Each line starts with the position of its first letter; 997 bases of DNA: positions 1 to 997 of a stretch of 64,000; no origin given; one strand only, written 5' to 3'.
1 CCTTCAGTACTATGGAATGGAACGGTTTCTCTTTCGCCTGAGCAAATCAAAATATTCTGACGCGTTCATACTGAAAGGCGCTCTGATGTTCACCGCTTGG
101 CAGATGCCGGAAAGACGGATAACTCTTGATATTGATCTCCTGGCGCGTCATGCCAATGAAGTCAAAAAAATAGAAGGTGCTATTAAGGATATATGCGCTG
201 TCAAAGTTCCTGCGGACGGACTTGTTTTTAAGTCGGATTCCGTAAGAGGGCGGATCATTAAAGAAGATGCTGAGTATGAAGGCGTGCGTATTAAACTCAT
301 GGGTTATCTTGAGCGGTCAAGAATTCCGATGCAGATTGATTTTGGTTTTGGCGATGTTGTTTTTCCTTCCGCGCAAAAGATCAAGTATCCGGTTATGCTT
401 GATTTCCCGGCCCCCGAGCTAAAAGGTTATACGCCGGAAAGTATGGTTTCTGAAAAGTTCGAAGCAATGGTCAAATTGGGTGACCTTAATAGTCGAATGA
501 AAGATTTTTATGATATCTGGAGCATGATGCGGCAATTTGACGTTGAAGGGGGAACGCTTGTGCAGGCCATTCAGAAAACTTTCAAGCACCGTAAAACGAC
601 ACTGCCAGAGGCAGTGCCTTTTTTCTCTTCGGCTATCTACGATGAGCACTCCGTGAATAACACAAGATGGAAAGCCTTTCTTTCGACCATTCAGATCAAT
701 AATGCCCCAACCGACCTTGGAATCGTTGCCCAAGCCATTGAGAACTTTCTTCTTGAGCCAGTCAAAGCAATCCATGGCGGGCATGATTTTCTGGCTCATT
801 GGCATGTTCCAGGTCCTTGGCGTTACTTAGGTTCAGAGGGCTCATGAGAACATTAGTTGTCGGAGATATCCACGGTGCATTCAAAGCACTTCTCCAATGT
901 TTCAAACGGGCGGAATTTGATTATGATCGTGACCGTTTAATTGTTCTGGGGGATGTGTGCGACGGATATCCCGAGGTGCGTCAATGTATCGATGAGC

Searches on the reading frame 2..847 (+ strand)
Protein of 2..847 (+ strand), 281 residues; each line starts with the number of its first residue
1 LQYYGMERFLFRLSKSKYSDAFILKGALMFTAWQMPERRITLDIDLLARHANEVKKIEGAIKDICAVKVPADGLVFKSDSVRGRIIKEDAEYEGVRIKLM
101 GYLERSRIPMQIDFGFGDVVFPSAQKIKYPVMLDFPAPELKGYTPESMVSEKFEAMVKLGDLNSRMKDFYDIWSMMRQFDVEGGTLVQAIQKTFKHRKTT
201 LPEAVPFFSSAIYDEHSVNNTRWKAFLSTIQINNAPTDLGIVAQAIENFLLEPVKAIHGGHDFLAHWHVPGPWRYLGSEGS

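Call 3: search_protein_families(library=pfam, proteins=[window:2-847:+], max_evalue=0.01)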
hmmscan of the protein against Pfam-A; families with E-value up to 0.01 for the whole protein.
window:2-847:+ (281 aa): 1 family
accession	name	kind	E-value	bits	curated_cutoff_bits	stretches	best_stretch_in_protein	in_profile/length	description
PF08843.17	AbiEii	-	8.9e-40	137.5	22.5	1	8-233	1-226/238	Nucleotidyl transferase AbiEii toxin, Type IV TA system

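Call 4: search_protein_families(library=ncbifam, proteins=[window:2-847:+], max_evalue=0.01)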
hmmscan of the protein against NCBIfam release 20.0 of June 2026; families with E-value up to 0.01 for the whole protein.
window:2-847:+ (281 aa): 0 families

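Call 5: search_protein_families(library=padloc, proteins=[window:2-847:+], max_evalue=0.01)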
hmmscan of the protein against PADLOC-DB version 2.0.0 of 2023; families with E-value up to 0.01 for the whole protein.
window:2-847:+ (281 aa): 16 families
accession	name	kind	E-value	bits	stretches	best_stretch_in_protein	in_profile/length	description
PDLC02312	AbiEii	-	2.2e-87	290.9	1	2-274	32-298/299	AbiEii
PDLC02288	AbiEii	-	1.4e-83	278.2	1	1-254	32-273/294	AbiEii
PDLC02319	AbiEii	-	1.1e-39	134.6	1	8-247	5-233/241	AbiEii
PDLC02326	AbiEii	-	9.3e-28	94.9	1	1-113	26-132/133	AbiEii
PDLC02291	AbiEii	-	2.7e-27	93.9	1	6-206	43-230/310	AbiEii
PDLC02314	AbiEii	-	2.4e-13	48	1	6-205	37-232/290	AbiEii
PDLC02320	AbiEii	-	1.6e-12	45.7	1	117-202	5-92/147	AbiEii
PDLC02304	AbiEii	-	1.9e-12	45.7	1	4-248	25-253/260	AbiEii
PDLC02311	AbiEii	-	5.5e-12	44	1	1-276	22-282/283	AbiEii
PDLC02310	AbiEii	-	8.8e-11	39.7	1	10-193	30-207/265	AbiEii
PDLC02329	AbiEii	-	1.9e-06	25.4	1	6-201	40-234/294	AbiEii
PDLC02306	AbiEii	-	1.2e-05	23.1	1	18-194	37-222/280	AbiEii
PDLC02323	AbiEii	-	0.00018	19.2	1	111-250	122-247/248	AbiEii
PDLC02300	AbiEii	-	0.00032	18.3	1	9-203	28-212/259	AbiEii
PDLC02308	AbiEii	-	0.004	14.9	0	6-190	15-202/279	AbiEii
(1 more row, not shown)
